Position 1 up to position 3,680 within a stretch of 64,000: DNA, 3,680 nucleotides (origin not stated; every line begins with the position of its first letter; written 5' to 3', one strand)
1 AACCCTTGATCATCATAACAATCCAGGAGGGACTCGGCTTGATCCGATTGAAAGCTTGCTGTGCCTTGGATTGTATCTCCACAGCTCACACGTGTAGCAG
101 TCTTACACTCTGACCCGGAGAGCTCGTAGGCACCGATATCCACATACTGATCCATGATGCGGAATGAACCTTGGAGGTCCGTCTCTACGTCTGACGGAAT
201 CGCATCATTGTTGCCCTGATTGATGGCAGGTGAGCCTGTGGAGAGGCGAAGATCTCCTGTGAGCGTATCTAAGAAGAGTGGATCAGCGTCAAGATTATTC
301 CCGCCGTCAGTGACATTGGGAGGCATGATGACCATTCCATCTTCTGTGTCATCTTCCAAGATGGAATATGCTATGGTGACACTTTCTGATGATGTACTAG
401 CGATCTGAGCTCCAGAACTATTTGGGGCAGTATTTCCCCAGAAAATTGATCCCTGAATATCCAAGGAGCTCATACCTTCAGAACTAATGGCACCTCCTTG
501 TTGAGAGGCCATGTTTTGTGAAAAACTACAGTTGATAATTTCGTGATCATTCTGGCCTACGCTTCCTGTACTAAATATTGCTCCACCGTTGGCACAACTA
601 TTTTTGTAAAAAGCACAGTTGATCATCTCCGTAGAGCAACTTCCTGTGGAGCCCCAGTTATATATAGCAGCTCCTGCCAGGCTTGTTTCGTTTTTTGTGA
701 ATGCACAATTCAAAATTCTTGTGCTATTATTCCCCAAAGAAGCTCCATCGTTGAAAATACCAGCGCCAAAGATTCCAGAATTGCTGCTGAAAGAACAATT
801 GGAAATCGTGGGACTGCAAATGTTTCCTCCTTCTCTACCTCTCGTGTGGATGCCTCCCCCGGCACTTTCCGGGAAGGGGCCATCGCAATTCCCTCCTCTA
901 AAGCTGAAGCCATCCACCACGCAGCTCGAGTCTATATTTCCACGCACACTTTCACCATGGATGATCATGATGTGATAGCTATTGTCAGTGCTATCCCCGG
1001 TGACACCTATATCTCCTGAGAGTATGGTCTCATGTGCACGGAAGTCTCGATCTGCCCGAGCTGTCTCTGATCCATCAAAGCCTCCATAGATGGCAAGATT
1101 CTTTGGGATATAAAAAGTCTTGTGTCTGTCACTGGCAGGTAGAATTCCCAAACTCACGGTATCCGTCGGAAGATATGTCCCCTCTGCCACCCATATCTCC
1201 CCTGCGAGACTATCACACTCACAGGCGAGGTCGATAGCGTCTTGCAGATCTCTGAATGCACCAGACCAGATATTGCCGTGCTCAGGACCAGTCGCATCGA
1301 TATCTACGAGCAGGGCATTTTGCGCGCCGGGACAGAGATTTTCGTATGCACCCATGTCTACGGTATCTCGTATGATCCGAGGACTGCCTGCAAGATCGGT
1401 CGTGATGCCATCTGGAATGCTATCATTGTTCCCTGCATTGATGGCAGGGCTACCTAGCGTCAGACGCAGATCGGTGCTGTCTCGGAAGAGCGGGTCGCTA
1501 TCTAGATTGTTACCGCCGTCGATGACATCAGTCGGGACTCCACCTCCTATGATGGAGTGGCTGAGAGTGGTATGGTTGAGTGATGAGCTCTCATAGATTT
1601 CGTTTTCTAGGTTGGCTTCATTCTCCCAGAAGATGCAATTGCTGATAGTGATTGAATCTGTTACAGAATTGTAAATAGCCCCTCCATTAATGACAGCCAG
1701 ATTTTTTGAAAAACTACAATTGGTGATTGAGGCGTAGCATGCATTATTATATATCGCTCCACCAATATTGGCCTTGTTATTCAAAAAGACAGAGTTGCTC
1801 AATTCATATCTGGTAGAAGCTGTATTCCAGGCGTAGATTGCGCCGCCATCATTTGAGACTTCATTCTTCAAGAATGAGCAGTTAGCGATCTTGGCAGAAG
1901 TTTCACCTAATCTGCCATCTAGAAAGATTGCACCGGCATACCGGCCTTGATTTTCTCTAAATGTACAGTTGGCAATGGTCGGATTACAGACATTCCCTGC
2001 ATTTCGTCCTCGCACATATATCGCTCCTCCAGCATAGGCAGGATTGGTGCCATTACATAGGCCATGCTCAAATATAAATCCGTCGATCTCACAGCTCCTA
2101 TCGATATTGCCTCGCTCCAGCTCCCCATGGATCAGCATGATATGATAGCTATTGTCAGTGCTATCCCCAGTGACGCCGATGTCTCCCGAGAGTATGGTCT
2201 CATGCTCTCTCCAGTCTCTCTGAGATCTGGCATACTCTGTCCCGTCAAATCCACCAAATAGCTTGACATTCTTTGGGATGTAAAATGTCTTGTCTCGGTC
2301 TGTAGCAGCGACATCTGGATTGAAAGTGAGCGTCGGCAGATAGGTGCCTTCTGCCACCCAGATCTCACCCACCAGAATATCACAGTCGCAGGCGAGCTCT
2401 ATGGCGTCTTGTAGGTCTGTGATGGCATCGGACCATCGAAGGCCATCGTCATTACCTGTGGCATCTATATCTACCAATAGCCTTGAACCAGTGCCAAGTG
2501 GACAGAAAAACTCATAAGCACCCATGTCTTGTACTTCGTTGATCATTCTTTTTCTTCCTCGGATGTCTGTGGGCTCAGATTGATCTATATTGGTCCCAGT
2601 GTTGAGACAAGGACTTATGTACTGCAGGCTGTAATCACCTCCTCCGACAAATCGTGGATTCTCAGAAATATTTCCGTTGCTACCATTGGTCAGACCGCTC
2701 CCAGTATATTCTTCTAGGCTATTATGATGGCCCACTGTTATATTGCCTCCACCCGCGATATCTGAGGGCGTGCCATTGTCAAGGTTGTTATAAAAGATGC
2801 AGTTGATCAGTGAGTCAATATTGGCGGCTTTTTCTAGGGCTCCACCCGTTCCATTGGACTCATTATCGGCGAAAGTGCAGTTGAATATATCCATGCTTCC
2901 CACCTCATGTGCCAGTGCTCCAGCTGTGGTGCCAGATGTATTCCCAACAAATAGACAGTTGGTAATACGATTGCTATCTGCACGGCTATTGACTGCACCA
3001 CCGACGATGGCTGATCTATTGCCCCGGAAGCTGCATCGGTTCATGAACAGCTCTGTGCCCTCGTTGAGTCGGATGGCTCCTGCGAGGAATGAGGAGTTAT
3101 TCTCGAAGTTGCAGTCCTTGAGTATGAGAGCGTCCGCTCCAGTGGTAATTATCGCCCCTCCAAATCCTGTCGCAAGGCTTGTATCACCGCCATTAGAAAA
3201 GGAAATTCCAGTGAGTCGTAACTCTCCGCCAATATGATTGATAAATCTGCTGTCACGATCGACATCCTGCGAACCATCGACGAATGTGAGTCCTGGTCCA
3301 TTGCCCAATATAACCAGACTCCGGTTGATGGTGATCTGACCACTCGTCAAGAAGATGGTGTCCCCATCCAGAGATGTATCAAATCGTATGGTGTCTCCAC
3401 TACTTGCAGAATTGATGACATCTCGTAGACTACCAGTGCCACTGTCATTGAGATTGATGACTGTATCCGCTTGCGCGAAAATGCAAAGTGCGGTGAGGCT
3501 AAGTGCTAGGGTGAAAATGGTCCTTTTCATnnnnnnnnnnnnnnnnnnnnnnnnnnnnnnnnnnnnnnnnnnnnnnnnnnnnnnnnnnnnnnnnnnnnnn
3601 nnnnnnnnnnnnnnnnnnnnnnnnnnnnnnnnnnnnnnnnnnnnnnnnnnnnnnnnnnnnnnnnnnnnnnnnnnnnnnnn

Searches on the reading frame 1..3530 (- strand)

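Call 9: search_protein_families(library=pfam, proteins=[window:1-3530:-])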
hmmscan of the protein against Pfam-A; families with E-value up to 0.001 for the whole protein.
window:1-3530:- (1176 aa): 2 families
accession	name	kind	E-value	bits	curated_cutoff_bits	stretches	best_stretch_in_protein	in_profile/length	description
PF02415.23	Chlam_PMP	-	4.2e-10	39.2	20.6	0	1000-1018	1-19/19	Chlamydia polymorphic membrane protein (Chlamydia_PMP) repeat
PF17161.10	DUF5123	-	0.00063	21.3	35.1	0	998-1101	3-103/113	Domain of unknown function (DUF5123)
